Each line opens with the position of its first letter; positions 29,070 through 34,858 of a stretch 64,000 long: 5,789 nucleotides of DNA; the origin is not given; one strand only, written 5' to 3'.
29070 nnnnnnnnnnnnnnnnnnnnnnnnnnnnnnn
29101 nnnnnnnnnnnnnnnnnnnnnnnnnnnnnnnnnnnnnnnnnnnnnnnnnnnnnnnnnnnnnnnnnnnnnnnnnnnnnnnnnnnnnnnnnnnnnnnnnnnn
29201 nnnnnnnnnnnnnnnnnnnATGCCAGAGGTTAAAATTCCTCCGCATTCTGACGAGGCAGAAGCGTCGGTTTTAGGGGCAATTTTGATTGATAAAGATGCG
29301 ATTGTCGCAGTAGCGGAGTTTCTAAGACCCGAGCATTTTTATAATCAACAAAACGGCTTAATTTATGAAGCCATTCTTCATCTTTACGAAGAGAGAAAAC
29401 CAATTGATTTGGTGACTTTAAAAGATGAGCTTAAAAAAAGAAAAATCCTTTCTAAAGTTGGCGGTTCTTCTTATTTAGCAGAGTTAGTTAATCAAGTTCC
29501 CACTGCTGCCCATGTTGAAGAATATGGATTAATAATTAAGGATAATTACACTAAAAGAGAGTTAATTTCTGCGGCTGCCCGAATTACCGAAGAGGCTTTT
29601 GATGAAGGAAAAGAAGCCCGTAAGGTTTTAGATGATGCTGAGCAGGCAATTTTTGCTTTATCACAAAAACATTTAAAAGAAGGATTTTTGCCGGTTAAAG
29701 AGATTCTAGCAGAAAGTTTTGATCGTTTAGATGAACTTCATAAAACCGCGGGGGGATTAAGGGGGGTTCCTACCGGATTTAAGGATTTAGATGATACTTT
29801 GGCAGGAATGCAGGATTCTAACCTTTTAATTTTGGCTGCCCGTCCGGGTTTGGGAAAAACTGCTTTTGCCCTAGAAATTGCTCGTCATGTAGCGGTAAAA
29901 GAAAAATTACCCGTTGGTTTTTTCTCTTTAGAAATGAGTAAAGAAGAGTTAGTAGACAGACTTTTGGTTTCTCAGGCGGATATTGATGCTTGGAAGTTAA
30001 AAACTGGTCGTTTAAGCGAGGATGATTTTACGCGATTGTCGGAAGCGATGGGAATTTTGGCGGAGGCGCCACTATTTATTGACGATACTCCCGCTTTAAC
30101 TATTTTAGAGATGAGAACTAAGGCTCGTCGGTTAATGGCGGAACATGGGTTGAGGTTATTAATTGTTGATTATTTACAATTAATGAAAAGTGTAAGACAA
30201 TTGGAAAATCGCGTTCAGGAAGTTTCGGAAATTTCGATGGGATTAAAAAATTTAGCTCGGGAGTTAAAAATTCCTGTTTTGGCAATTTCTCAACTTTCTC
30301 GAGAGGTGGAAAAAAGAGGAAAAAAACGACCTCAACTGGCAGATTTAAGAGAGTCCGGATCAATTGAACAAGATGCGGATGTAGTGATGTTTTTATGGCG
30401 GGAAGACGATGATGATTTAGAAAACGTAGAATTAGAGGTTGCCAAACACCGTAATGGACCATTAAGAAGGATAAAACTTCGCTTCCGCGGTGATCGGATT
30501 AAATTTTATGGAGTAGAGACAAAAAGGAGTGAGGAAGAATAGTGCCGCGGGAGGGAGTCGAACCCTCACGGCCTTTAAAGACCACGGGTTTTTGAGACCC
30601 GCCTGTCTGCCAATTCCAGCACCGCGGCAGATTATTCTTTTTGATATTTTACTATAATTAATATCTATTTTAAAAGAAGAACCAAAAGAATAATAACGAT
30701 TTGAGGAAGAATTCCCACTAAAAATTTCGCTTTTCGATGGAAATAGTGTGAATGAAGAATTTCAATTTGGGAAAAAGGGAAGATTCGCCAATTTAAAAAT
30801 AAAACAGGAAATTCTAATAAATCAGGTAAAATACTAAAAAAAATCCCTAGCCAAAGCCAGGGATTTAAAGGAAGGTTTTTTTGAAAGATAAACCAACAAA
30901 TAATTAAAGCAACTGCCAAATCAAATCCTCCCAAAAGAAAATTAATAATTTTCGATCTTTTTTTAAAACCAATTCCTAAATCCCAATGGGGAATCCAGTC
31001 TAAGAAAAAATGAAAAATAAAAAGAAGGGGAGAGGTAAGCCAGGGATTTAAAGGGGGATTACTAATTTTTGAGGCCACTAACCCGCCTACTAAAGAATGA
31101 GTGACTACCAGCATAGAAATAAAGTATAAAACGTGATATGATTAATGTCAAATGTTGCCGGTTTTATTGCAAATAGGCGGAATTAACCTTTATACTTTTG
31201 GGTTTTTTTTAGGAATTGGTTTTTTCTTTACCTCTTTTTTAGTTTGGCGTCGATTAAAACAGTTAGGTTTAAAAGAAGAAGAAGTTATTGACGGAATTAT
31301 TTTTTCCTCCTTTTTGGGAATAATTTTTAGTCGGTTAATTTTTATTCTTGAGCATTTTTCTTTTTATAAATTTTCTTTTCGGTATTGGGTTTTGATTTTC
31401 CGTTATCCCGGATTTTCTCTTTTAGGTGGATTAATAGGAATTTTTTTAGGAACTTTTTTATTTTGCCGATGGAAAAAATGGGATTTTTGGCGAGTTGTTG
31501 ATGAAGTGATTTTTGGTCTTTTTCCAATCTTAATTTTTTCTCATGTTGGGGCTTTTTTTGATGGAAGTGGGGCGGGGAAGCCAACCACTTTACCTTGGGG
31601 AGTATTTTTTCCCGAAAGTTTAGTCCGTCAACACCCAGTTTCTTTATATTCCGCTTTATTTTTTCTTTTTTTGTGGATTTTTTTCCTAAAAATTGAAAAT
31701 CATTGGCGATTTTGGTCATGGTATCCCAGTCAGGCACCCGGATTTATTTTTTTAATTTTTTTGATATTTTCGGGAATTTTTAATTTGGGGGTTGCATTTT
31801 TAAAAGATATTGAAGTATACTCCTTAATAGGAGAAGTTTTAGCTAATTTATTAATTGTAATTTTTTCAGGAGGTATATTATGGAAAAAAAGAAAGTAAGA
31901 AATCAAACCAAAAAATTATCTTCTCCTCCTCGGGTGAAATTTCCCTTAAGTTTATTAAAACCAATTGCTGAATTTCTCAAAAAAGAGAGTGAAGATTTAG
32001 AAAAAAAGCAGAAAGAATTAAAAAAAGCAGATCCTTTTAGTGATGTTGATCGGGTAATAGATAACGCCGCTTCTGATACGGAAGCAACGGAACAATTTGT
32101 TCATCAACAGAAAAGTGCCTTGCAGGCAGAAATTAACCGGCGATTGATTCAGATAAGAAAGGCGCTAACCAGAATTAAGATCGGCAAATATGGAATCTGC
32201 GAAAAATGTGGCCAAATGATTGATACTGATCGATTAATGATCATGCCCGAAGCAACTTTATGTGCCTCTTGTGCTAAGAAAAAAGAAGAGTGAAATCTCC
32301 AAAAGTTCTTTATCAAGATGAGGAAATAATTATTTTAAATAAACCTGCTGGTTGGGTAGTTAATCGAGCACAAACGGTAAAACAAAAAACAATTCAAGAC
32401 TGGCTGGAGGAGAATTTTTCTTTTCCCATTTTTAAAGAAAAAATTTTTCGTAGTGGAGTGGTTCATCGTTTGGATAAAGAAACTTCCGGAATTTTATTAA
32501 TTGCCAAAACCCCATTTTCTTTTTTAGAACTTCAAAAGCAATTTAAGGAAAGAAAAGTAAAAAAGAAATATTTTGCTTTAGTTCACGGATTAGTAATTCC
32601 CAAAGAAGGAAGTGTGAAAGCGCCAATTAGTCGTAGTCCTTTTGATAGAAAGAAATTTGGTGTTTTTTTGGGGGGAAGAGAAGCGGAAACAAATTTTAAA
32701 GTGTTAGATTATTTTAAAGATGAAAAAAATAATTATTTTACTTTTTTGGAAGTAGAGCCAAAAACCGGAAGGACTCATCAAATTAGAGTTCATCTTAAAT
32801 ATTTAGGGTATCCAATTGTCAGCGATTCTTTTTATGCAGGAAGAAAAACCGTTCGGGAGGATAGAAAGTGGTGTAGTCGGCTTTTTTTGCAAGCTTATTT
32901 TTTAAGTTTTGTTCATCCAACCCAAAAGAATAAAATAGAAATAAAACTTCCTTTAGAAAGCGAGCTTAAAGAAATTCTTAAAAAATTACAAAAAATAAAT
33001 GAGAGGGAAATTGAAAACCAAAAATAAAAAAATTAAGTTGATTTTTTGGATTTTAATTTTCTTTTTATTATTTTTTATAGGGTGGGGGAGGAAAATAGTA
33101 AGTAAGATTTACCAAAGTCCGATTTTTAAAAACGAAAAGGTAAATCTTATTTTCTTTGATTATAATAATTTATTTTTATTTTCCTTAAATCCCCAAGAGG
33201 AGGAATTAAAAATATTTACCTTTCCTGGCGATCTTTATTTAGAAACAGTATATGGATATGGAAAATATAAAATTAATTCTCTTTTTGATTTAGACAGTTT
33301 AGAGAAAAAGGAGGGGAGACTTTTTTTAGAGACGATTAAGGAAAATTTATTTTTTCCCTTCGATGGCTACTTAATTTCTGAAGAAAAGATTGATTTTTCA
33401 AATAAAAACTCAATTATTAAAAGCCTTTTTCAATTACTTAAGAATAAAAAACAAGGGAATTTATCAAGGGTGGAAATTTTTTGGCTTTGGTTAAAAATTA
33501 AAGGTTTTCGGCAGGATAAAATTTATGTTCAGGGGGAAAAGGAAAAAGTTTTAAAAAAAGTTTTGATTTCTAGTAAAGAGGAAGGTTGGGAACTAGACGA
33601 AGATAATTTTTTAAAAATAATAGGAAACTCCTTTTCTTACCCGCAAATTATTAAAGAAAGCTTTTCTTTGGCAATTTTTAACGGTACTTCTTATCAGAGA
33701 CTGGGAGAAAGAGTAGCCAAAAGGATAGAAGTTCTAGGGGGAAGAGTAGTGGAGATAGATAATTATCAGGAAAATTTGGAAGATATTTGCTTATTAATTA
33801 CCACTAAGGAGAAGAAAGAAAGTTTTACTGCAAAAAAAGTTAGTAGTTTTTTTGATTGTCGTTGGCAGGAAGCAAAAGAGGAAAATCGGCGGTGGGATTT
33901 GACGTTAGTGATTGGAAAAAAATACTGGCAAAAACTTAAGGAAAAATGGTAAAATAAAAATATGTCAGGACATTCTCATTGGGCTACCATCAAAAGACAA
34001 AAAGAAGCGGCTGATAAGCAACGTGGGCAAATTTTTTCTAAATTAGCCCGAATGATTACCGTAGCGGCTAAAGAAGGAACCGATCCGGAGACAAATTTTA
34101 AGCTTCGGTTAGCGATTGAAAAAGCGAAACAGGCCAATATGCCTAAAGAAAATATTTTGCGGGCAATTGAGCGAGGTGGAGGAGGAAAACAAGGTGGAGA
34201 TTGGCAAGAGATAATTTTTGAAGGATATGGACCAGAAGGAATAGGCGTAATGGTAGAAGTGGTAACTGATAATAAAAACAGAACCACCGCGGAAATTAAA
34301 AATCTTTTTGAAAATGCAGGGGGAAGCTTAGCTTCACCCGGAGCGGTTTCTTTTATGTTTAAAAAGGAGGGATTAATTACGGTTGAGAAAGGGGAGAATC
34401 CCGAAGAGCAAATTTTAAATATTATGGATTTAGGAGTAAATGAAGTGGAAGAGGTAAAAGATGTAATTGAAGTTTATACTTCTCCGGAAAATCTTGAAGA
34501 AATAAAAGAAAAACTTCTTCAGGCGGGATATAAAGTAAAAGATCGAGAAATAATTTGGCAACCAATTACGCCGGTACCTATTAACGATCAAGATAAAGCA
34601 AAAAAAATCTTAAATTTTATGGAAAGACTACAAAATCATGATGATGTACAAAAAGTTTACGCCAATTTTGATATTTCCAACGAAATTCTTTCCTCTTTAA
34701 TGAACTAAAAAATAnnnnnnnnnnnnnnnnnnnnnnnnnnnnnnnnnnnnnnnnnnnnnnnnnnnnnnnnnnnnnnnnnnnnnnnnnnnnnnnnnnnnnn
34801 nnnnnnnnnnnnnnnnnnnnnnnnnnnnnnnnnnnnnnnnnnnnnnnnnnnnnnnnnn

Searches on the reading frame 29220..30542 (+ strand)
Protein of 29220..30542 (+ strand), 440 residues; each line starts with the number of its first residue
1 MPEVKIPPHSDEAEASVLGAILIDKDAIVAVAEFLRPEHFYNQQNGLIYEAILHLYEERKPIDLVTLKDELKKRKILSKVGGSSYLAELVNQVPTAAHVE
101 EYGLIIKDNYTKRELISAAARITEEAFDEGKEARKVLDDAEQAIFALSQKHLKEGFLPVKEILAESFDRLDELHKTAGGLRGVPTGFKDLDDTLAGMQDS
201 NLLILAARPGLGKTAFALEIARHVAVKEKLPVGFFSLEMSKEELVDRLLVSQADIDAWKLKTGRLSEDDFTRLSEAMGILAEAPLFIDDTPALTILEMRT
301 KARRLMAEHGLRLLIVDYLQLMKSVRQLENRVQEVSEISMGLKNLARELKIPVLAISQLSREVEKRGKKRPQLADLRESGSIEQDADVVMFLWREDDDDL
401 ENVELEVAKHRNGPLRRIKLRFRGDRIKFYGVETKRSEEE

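Call 48: search_protein_families(library=pfam, proteins=[window:29220-30542:+], max_evalue=0.001)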
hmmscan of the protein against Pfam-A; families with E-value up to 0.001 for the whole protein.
window:29220-30542:+ (440 aa): 4 families
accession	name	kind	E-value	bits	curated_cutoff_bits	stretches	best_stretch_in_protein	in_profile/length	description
PF03796.21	DnaB_C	-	4.8e-101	337.9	27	1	182-429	1-253/255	DnaB-like helicase C terminal domain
PF00772.26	DnaB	-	1.1e-35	122.1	23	1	7-108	2-103/103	DnaB-like helicase N terminal domain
PF13481.12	AAA_25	-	2.6e-14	53.8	27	1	196-360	28-191/195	AAA domain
PF06745.19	ATPase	-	8.9e-07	28.9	26.6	1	183-383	1-186/231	KaiC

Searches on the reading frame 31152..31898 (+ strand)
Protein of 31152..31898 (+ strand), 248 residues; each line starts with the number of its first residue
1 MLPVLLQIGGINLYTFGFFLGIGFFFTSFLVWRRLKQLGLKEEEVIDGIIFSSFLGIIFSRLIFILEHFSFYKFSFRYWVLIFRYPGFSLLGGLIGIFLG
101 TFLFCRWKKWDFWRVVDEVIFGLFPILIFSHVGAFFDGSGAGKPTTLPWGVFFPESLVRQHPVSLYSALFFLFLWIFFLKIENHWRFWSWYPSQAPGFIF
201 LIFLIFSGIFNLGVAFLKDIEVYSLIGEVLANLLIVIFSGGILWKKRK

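Call 48: search_protein_families(library=pfam, proteins=[window:31152-31898:+], max_evalue=0.001)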
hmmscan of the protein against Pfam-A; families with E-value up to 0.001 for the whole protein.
window:31152-31898:+ (248 aa): 1 family
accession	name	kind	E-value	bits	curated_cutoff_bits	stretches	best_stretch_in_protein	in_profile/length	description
PF01790.23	LGT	-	1.4e-28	100.3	24.9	1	3-237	1-233/240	Prolipoprotein diacylglyceryl transferase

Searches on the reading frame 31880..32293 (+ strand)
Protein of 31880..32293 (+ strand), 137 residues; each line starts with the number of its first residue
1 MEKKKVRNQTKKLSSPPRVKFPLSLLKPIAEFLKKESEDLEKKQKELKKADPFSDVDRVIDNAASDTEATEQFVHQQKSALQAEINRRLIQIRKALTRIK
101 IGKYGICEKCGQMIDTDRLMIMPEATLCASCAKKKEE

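Call 48: search_protein_families(library=pfam, proteins=[window:31880-32293:+], max_evalue=0.001)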
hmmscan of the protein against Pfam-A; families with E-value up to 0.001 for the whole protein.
window:31880-32293:+ (137 aa): 1 family
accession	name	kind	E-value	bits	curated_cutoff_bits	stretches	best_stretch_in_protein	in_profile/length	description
PF01258.23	zf-dskA_traR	-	2.4e-13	50.3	24.9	1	102-136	1-35/36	Prokaryotic dksA/traR C4-type zinc finger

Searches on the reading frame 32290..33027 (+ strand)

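Call 48: search_protein_families(library=pfam, proteins=[window:32290-33027:+], max_evalue=0.001)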
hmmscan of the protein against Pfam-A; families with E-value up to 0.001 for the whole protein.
window:32290-33027:+ (245 aa): 1 family
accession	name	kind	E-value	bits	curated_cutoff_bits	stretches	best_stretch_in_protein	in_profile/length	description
PF00849.27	PseudoU_synth_2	-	7.7e-33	114.3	26.8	1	13-170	2-151/152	RNA pseudouridylate synthase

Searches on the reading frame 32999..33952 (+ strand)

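Call 48: search_protein_families(library=pfam, proteins=[window:32999-33952:+], max_evalue=0.001)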
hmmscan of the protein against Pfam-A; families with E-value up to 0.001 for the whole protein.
window:32999-33952:+ (317 aa): 1 family
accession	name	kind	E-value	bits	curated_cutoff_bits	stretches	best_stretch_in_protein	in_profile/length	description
PF13399.11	LytR_C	-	0.0001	23.6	22.2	1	223-309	3-86/86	LytR cell envelope-related transcriptional attenuator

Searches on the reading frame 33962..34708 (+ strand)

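Call 48: search_protein_families(library=pfam, proteins=[window:33962-34708:+], max_evalue=0.001)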
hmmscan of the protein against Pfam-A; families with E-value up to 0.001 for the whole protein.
window:33962-34708:+ (248 aa): 2 families
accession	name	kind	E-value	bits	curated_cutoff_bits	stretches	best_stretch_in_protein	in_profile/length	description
PF01709.26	Transcrip_reg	-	7.1e-50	169.3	27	1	82-236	2-160/160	TACO1/YebC second and third domain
PF20772.2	TACO1_YebC_N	-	1.2e-29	103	36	1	5-74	1-72/73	TACO1/YebC protein N-terminal domain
